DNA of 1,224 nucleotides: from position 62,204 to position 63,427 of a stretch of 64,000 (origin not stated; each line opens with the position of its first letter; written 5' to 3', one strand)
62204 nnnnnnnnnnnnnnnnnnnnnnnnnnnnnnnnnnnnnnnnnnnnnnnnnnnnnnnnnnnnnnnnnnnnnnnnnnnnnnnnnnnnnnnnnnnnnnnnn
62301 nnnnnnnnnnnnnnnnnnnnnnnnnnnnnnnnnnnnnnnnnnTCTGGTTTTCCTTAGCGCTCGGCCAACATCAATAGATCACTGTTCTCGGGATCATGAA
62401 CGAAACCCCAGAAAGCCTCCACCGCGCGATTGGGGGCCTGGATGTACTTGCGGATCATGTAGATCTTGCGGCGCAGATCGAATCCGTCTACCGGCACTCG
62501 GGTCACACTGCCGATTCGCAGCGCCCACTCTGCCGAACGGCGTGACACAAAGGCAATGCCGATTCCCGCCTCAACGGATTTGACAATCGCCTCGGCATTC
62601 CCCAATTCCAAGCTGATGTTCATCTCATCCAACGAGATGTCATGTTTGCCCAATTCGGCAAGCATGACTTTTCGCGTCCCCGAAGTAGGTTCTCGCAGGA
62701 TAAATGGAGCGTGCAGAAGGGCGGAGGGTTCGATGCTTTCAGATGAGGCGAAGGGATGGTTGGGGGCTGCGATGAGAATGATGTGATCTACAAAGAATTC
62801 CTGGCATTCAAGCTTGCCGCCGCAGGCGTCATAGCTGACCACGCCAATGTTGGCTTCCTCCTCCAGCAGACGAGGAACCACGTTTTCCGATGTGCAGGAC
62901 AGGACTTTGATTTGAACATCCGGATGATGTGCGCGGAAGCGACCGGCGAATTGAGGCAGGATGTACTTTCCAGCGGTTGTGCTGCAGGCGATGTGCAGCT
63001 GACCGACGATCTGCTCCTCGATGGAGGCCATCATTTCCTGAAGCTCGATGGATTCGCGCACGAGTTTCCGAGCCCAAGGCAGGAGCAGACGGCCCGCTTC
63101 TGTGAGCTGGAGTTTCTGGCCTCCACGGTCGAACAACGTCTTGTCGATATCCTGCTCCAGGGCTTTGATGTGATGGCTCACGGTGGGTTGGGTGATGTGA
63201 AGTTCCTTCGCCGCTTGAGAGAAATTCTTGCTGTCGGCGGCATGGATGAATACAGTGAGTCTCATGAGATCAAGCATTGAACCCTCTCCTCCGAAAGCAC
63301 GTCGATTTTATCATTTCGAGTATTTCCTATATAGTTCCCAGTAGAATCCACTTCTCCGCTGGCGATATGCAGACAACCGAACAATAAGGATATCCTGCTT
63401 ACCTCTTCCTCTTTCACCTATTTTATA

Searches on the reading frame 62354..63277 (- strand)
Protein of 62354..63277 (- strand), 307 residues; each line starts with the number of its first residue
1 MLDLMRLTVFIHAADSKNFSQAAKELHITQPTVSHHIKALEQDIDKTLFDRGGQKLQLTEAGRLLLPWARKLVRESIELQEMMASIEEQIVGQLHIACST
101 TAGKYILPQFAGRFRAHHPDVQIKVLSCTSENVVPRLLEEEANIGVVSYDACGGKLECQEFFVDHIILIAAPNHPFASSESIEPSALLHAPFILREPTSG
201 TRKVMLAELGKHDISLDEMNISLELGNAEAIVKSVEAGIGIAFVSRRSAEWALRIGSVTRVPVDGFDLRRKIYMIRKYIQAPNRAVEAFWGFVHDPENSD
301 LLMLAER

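Call 30: search_protein_families(library=pfam, proteins=[window:62354-63277:-], max_evalue=0.00001)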
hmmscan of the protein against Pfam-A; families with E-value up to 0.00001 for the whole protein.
window:62354-63277:- (307 aa): 3 families
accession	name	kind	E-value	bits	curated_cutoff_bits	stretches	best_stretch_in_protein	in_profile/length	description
PF03466.25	LysR_substrate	-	1.5e-43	149.1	28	1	89-294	3-205/209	LysR substrate binding domain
PF00126.33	HTH_1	-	9.8e-22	77.1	26.6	1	6-63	3-60/60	Bacterial regulatory helix-turn-helix protein, lysR family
PF01022.26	HTH_5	-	8.9e-06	25.9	22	0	16-42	15-41/47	Bacterial regulatory protein, arsR family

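Call 59: search_protein_families(library=ncbifam, proteins=[window:62354-63277:-], max_evalue=0.00001)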
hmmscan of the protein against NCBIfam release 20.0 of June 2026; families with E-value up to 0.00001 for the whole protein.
window:62354-63277:- (307 aa): 54 families (the best 25 are shown)
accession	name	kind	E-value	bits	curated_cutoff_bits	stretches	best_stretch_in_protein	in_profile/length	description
NF040786.1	LysR_Sec_metab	equivalog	3.7e-75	252.7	250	1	3-295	2-296/298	selenium metabolism-associated LysR family transcriptional regulator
NF040889.1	trans_reg_YeiE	equivalog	1.5e-51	175.4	480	1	3-289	4-282/288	DNA-binding transcriptional regulator YeiE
NF008095.0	PRK10837.1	subfamily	9.9e-50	169.4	281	1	4-290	5-283/290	LysR family transcriptional regulator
TIGR03339.1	phn_lysR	subfamily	3e-48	164.5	341.1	1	7-291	2-277/279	aminoethylphosphonate catabolism associated LysR family transcriptional regulator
NF045990.1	TransRegCbbRRhodb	equivalog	2.4e-38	131.9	450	1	4-297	8-300/304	LysR family regulator CbbR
NF008722.0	PRK11716.1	equivalog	3.7e-37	127.9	246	1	2-244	1-241/293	HTH-type transcriptional activator IlvY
NF008416.0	PRK11242.1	equivalog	6.9e-35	120.8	277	1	6-294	5-288/300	transcriptional regulator CynR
NF041036.1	decaheme_TF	subfamily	7.1e-35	120.9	210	1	7-289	6-288/301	multiheme cytochrome-associated LysR family transcriptional regulator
NF047520.1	trans_act_CidR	equivalog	3.7e-33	115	415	1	3-245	2-241/292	cidABC operon transcriptional activator CidR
NF053705.1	TransRegGltCGpos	equivalog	1.1e-30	106.9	350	1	4-294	3-290/300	glutamate biosynthesis transcriptional regulator GltC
NF045775.1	acetoin_reg_AlsR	exception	4.2e-30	105.2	430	1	3-255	2-252/290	acetoin biosynthesis transcriptional regulator AlsR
NF007385.0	PRK09906.1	equivalog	2.9e-27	95.6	356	1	3-246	2-243/296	DNA-binding transcriptional regulator HcaR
NF009327.0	PRK12684.1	subfamily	5.5e-27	94.8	402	1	15-246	15-245/313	CysB family HTH-type transcriptional regulator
NF008352.0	PRK11139.1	subfamily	2.6e-26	92.4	288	1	6-294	10-289/305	transcriptional regulator GcvA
NF052633.1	LysR_TF_PsrA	exception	1.6e-24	86.4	540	1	2-277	5-276/297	L-proline-binding transcription factor PsrA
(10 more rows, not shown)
